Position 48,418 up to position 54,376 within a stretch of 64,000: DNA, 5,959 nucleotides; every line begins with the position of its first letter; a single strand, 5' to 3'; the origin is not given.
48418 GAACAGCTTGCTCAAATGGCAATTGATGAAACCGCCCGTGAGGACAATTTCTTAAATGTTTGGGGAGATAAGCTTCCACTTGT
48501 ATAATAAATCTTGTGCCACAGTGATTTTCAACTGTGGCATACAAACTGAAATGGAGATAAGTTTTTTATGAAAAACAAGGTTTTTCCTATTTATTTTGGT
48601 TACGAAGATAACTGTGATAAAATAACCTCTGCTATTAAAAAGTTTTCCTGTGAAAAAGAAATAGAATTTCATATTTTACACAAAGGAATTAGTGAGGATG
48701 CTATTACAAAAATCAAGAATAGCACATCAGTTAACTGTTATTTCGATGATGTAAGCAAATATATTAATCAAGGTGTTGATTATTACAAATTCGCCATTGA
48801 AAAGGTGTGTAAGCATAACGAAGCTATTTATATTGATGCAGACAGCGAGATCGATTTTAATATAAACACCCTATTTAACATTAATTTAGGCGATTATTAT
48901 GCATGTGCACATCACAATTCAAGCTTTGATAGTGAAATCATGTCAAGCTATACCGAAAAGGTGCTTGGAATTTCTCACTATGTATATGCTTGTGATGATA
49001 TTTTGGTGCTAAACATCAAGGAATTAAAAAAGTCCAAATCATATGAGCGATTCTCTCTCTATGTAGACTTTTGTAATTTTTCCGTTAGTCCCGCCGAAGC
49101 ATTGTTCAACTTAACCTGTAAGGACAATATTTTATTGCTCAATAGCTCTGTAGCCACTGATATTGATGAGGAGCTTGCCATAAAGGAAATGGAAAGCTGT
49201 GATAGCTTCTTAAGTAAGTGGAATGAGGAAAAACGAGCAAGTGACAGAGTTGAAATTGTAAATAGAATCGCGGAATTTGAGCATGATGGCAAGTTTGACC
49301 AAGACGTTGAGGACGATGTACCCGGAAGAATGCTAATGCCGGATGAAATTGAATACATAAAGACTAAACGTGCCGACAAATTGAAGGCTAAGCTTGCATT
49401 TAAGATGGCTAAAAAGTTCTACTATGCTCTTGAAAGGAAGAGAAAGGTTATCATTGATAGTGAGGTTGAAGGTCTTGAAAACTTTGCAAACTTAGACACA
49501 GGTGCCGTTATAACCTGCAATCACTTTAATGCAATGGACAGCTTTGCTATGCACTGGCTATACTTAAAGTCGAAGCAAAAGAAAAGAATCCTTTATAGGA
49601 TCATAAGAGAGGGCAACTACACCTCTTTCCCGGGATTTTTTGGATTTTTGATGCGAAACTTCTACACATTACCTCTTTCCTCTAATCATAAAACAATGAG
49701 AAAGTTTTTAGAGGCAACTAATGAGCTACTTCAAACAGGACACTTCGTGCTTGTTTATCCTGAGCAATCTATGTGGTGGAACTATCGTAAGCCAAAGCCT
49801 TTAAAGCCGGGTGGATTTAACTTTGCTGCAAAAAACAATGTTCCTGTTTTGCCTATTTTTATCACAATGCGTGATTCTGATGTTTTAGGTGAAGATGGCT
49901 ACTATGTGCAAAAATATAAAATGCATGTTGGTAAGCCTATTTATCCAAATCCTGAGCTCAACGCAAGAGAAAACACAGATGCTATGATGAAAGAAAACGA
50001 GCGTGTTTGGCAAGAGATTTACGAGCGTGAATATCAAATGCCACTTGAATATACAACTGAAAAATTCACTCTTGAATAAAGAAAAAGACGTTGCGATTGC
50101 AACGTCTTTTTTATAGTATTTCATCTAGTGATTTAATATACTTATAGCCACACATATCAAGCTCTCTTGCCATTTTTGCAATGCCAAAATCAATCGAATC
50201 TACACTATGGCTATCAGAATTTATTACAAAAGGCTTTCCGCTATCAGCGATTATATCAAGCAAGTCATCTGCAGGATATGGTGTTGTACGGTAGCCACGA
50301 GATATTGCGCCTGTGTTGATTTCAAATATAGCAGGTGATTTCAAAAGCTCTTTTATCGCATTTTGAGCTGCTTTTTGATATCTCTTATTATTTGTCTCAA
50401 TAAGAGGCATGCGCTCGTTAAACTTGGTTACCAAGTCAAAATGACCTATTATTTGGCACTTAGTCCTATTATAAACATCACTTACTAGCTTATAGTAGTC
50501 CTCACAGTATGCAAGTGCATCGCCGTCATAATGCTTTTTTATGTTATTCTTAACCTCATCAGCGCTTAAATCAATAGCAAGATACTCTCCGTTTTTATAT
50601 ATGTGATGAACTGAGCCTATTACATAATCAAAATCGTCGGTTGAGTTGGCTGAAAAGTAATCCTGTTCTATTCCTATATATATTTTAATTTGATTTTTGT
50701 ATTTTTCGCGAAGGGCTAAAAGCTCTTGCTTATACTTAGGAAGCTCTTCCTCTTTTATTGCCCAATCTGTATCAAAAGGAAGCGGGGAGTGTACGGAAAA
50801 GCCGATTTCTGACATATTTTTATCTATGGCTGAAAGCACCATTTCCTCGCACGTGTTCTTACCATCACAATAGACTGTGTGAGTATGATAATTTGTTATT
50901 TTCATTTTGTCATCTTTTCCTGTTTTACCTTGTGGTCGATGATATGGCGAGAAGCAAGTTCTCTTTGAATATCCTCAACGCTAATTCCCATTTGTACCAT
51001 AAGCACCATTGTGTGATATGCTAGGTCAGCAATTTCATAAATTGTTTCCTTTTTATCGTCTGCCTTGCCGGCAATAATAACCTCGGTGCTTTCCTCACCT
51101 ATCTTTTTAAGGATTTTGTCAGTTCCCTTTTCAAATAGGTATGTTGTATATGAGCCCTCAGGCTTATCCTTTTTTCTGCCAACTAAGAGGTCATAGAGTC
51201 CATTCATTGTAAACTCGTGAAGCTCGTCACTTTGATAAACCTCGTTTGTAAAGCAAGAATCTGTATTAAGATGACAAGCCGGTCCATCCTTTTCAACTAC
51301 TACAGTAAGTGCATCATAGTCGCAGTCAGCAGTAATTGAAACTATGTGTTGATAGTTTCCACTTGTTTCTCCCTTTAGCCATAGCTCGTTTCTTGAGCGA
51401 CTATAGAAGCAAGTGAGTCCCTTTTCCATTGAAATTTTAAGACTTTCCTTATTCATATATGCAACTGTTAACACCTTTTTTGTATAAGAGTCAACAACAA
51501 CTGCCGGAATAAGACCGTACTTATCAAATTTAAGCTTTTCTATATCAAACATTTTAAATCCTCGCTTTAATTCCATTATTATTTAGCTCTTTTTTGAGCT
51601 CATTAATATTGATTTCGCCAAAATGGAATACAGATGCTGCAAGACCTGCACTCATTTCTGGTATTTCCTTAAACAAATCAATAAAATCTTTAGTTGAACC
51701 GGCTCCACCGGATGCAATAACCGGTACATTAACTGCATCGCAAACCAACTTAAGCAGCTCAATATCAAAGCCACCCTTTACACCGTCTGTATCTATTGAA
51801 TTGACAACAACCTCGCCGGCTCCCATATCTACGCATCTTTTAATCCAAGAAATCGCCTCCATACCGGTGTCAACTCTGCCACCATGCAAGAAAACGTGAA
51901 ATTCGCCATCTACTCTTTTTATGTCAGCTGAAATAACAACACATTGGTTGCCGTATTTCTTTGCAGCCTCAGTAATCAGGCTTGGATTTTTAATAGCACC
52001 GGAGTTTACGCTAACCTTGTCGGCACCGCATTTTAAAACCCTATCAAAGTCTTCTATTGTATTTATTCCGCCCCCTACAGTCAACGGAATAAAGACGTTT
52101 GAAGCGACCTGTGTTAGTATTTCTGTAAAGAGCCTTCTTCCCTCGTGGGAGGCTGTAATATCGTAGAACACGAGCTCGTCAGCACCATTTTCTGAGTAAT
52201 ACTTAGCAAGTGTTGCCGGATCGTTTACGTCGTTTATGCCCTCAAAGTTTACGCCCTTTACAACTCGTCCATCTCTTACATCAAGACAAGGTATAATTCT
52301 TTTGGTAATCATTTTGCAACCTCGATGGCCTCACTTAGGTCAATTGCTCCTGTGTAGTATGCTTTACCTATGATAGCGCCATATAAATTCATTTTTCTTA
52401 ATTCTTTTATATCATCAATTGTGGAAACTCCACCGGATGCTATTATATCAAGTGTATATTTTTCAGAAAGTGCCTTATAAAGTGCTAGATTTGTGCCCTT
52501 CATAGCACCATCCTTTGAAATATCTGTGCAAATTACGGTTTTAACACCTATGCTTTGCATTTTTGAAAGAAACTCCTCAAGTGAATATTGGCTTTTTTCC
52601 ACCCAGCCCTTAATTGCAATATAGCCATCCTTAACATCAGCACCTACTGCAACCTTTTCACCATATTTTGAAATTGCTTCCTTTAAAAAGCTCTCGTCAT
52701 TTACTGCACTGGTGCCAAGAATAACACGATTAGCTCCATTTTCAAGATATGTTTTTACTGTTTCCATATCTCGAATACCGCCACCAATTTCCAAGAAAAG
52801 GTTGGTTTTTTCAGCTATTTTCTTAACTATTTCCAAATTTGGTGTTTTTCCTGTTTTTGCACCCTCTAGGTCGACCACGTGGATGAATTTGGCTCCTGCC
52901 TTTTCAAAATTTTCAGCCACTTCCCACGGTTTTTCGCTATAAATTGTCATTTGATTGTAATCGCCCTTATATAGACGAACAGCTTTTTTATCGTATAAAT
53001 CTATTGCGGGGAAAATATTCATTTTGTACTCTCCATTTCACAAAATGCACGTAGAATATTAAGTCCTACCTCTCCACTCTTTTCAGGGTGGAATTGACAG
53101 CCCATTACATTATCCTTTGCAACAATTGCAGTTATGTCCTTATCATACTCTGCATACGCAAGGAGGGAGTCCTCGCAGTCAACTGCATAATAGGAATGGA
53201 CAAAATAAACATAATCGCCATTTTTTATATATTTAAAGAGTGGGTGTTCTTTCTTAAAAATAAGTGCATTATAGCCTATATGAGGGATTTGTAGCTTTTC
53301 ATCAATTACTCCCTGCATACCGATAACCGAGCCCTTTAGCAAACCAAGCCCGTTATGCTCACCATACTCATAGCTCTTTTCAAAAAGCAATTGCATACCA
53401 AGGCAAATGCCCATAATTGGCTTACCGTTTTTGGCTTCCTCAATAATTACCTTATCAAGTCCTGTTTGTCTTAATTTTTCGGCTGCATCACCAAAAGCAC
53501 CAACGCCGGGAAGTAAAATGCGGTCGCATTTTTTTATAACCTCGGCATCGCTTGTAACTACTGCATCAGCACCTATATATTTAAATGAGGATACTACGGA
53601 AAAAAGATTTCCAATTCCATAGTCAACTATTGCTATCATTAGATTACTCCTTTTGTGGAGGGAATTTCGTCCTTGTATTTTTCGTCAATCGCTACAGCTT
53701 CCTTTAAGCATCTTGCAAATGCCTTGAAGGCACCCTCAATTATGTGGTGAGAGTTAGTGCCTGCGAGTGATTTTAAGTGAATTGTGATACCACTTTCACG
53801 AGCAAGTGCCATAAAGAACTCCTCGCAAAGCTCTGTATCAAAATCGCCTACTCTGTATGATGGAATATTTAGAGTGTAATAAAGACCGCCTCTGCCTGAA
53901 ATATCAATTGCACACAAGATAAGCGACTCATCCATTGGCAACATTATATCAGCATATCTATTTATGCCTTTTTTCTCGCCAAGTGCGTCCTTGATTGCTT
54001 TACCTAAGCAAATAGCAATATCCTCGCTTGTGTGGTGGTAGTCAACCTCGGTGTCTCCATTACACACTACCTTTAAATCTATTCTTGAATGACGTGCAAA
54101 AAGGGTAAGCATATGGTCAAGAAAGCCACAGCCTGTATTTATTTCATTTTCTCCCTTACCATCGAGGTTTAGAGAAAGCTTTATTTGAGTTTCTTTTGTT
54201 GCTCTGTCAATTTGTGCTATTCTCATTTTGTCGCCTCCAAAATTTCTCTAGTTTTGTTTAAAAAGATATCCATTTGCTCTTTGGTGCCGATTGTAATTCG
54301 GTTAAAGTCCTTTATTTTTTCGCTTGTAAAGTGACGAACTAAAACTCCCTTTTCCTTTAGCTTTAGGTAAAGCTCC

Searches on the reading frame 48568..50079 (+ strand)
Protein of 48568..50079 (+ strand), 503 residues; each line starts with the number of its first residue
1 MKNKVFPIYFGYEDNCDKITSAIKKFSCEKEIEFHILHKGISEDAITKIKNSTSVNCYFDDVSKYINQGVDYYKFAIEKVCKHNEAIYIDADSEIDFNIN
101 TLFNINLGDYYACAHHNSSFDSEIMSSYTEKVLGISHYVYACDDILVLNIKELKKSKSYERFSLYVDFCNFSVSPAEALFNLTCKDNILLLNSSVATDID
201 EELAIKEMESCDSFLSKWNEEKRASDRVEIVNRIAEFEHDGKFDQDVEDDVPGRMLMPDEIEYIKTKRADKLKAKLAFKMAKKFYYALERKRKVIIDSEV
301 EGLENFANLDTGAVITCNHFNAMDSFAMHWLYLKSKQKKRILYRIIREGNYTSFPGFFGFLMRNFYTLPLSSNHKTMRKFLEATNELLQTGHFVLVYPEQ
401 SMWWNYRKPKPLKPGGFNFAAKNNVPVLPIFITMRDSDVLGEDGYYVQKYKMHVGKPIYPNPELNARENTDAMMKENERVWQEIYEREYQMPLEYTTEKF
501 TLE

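Call 94: search_protein_families(library=pfam, proteins=[window:48568-50079:+], max_evalue=0.00001)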
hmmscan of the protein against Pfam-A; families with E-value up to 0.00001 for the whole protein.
window:48568-50079:+ (503 aa): 1 family
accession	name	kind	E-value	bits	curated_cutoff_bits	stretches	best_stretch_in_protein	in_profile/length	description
PF01553.26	Acyltransferase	-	3.5e-14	53.2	23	1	299-432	3-131/132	Acyltransferase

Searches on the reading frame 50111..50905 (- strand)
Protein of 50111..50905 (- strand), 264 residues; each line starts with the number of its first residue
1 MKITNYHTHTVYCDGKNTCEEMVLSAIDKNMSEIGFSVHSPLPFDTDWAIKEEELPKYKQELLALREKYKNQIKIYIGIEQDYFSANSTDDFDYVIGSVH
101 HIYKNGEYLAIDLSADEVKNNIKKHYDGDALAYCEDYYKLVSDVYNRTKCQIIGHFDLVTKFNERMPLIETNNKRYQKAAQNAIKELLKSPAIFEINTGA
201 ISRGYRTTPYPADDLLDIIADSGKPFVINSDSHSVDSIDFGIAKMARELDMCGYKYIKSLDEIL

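Call 94: search_protein_families(library=pfam, proteins=[window:50111-50905:-], max_evalue=0.00001)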
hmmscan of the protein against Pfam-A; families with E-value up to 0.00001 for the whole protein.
window:50111-50905:- (264 aa): 1 family
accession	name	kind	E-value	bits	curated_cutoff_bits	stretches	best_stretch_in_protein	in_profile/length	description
PF02811.25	PHP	-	3.8e-19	70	26.4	1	6-198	2-163/164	PHP domain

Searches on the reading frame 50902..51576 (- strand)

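Call 94: search_protein_families(library=pfam, proteins=[window:50902-51576:-], max_evalue=0.00001)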
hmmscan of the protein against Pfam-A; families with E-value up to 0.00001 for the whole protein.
window:50902-51576:- (224 aa): 2 families
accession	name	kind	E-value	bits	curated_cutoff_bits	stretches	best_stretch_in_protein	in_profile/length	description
PF01502.23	PRA-CH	-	2.8e-31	107.6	27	1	38-110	2-74/74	Phosphoribosyl-AMP cyclohydrolase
PF01503.22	PRA-PH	-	2.1e-24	86.2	21.3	1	126-211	3-86/86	Phosphoribosyl-ATP pyrophosphohydrolase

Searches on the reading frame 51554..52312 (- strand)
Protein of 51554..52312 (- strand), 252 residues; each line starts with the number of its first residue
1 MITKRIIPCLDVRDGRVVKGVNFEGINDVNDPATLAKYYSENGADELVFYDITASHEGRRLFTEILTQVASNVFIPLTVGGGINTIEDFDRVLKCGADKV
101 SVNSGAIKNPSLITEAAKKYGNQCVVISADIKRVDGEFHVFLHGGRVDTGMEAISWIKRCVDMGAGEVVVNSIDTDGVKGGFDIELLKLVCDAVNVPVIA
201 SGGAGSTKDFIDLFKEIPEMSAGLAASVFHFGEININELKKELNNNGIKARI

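Call 94: search_protein_families(library=pfam, proteins=[window:51554-52312:-], max_evalue=0.00001)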
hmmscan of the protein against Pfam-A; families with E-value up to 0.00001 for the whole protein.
window:51554-52312:- (252 aa): 3 families
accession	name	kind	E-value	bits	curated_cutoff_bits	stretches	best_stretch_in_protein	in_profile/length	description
PF00977.27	His_biosynth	-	9e-78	261.3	23.6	1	5-234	1-227/228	Histidine biosynthesis protein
PF03060.21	NMO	-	4.4e-09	36.6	28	0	122-209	114-207/331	Nitronate monooxygenase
PF01207.24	Dus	-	8.8e-07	28.8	20.4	0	63-118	173-228/311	Dihydrouridine synthase (Dus)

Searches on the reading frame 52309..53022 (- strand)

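Call 95: search_protein_families(library=pfam, proteins=[window:52309-53022:-], max_evalue=0.00001)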
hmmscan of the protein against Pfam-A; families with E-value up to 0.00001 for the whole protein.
window:52309-53022:- (237 aa): 1 family
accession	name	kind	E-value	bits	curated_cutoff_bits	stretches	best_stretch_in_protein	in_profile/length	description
PF00977.27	His_biosynth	-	4.1e-79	265.7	23.6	1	3-227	2-227/228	Histidine biosynthesis protein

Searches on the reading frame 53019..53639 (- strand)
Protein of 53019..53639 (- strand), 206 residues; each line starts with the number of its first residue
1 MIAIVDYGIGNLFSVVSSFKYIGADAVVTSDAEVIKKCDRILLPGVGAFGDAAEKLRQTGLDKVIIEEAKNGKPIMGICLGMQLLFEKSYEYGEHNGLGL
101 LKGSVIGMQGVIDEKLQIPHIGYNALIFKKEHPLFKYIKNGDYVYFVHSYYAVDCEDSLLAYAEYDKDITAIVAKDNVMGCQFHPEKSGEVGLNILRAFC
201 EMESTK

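Call 95: search_protein_families(library=pfam, proteins=[window:53019-53639:-], max_evalue=0.00001)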
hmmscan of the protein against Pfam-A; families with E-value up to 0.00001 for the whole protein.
window:53019-53639:- (206 aa): 3 families
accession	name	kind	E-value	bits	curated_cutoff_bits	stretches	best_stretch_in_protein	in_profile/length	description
PF00117.34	GATase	-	1.2e-23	84.3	22.8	1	4-199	2-186/190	Glutamine amidotransferase class-I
PF07685.20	GATase_3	-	2.1e-10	41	27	1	28-105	30-115/196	CobB/CobQ-like glutamine amidotransferase domain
PF01174.25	SNO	-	8.9e-08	32.7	27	1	16-189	12-173/188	SNO glutamine amidotransferase family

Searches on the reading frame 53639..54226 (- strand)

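Call 95: search_protein_families(library=pfam, proteins=[window:53639-54226:-], max_evalue=0.00001)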
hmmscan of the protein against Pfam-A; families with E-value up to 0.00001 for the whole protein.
window:53639-54226:- (195 aa): 1 family
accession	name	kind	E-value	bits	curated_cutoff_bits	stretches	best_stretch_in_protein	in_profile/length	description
PF00475.24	IGPD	-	5.3e-62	208.6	27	1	31-174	1-144/144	Imidazoleglycerol-phosphate dehydratase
